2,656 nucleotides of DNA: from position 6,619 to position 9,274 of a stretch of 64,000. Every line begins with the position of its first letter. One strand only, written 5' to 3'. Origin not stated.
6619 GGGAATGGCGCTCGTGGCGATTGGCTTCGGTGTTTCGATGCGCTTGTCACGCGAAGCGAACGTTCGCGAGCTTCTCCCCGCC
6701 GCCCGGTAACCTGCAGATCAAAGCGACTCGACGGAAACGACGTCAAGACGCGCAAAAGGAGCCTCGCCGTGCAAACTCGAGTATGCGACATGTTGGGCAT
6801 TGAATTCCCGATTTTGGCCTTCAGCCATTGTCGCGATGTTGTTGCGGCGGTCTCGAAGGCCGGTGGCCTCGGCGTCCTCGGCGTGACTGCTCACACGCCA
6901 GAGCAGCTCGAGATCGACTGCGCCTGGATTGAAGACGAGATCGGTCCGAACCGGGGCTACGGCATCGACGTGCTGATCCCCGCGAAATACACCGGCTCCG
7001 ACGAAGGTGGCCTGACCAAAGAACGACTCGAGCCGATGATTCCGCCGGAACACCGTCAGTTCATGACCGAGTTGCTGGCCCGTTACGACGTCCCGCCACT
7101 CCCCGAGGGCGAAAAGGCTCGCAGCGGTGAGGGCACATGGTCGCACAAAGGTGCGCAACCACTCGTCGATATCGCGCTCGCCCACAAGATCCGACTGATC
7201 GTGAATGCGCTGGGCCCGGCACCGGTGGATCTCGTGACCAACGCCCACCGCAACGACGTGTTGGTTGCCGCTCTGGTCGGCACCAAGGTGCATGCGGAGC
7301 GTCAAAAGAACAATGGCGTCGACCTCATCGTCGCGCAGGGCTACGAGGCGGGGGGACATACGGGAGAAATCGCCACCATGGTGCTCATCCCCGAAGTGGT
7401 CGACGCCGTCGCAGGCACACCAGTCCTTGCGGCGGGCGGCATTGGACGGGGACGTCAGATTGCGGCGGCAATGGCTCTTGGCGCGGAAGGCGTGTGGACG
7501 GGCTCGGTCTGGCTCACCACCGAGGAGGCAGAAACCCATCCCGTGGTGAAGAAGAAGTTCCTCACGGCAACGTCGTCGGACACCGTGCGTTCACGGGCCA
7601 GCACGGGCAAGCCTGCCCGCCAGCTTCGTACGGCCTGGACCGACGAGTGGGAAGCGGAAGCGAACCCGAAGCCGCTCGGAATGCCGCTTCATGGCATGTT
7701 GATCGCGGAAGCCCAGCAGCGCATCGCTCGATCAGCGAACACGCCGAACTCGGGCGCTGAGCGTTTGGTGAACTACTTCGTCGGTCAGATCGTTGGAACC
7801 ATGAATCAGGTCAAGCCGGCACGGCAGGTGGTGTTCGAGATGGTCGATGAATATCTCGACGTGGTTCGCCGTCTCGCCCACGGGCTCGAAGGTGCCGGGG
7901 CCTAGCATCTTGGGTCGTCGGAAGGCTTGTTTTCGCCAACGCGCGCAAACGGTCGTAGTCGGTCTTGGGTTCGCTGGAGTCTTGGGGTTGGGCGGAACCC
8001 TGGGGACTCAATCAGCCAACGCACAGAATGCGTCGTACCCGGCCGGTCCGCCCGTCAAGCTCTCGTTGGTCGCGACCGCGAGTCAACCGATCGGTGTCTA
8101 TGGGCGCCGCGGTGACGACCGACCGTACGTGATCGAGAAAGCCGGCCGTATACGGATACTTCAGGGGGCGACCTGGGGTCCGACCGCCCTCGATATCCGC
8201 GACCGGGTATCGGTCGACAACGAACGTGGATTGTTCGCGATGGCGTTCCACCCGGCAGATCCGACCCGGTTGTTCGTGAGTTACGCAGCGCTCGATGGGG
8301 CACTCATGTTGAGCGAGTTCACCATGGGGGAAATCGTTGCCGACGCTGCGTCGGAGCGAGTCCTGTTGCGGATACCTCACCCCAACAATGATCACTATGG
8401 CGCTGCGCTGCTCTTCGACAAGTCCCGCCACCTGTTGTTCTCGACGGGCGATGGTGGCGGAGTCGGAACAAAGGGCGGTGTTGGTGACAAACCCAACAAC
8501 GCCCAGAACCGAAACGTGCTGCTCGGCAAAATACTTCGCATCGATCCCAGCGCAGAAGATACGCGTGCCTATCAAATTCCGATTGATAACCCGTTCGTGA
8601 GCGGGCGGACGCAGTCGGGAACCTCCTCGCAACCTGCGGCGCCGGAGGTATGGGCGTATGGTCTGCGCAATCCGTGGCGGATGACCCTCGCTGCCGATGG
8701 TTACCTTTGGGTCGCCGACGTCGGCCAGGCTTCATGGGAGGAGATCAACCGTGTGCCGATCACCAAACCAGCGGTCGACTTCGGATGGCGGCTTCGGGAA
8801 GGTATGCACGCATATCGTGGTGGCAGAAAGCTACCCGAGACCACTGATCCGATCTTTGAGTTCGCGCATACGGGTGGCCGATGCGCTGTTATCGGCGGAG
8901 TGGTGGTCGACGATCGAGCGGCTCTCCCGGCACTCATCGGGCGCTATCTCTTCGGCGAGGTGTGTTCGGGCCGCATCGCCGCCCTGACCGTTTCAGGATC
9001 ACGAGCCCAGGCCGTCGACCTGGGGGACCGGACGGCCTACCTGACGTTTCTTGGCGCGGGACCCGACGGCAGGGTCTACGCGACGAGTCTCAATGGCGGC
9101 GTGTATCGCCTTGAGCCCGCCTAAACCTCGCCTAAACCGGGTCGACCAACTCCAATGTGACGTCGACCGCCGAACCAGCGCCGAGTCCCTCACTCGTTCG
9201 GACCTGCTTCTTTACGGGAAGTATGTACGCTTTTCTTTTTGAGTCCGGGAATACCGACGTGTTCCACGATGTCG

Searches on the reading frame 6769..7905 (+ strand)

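Call 3: search_protein_families(library=ncbifam, proteins=[window:6769-7905:+], max_evalue=0.01)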
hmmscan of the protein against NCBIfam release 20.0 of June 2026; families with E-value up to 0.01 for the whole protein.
window:6769-7905:+ (378 aa): 6 families
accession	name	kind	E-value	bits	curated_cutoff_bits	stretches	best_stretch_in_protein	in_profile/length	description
TIGR03151.1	enACPred_II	equivalog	3.3e-48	164.5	453.1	2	130-369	77-307/307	enoyl-[acyl-carrier-protein] reductase FabK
TIGR02814.1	pfaD_fam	subfamily_domain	1.7e-10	40.2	449.25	1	192-274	190-282/444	PfaD family polyunsaturated fatty acid/polyketide biosynthesis protein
TIGR03966.1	actino_HemFlav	equivalog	1.6e-05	23.8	470.85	1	175-255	260-341/385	pre-mycofactocin synthase MftD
NF002231.0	PRK01130.1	subfamily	0.00032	19.8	189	1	154-247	117-212/230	putative N-acetylmannosamine-6-phosphate 2-epimerase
NF008398.0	PRK11197.1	subfamily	0.0016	17.3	376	1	177-255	260-339/381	L-lactate dehydrogenase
TIGR01302.1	IMP_dehydrog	equivalog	0.0031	16.5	481.5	1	213-259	324-370/450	IMP dehydrogenase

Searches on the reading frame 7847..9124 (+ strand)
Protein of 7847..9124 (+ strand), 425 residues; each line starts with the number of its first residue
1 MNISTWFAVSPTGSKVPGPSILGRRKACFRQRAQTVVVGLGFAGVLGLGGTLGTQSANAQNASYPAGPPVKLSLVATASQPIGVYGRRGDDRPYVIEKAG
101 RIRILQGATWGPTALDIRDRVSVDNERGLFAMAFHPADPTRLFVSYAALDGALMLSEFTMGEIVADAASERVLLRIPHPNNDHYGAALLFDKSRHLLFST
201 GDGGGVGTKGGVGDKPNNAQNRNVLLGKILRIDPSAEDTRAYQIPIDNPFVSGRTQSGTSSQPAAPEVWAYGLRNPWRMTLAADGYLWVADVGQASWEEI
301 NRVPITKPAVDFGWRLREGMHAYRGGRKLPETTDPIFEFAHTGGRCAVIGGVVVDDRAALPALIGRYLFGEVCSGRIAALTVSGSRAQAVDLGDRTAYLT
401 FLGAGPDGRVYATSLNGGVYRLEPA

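Call 3: search_protein_families(library=ncbifam, proteins=[window:7847-9124:+], max_evalue=0.01)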
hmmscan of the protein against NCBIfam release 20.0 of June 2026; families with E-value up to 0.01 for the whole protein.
window:7847-9124:+ (425 aa): 2 families
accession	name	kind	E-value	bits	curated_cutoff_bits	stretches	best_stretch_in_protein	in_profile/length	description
TIGR03606.1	non_repeat_PQQ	subfamily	0.00067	18.6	434.55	1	180-315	143-268/454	glucose/sorbosone family PQQ-dependent dehydrogenase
NF033206.1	ScyE_fam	subfamily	0.0092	15.5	80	0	268-296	2-30/333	ScyD/ScyE family protein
